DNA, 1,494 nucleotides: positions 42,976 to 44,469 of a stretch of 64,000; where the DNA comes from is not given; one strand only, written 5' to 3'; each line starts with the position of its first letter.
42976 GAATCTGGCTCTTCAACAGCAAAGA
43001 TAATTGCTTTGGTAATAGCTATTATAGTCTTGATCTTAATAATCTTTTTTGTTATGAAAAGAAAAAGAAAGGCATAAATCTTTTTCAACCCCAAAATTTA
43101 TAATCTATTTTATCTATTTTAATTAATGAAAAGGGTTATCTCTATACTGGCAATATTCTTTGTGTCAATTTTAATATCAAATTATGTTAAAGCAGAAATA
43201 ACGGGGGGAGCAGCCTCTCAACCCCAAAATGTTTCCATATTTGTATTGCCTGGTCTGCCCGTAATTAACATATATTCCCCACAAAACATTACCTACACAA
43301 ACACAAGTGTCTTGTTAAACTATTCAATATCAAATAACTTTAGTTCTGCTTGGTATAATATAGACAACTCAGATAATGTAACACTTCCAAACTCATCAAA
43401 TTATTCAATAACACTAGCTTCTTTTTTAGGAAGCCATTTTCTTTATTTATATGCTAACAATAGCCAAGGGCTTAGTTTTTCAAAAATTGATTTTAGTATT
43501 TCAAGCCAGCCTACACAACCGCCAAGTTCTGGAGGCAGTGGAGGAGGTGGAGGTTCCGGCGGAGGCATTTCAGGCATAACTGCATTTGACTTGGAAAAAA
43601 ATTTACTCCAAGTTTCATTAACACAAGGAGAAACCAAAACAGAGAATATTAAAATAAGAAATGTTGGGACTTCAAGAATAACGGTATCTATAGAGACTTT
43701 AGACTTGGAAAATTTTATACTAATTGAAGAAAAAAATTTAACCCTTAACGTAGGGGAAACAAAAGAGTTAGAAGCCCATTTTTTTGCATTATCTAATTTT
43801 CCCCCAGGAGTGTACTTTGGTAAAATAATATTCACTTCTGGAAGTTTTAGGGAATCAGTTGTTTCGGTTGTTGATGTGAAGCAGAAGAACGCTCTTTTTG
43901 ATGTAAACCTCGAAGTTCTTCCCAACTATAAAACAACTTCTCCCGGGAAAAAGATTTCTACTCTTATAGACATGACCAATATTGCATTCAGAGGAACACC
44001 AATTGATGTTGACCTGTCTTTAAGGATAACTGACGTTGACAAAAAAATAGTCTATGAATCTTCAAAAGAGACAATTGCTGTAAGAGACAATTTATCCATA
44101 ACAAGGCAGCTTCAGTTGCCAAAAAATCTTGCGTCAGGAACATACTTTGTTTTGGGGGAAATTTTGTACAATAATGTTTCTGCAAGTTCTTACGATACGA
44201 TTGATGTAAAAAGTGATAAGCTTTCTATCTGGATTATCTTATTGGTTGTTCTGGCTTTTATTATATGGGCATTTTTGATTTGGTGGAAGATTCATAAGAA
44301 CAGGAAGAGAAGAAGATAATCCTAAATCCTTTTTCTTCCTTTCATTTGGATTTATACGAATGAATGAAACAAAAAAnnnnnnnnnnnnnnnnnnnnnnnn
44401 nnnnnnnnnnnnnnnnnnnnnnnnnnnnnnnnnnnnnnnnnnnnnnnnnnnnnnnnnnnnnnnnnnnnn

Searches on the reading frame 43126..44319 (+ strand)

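Call 51: search_protein_families(library=pfam, proteins=[window:43126-44319:+], max_evalue=0.001)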
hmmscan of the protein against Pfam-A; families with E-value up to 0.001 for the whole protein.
window:43126-44319:+ (397 aa): 2 families
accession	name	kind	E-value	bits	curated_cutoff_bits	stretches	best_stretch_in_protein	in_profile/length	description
PF22067.2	Cep192_D3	-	5.1e-05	23.8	27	0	161-222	9-70/99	Cep192 domain 3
PF22544.2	HYDIN_VesB_CFA65-like_Ig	-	0.0009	19.9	25.5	0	156-221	5-72/100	HYDIN/CFA65/VesB-like, Ig-like domain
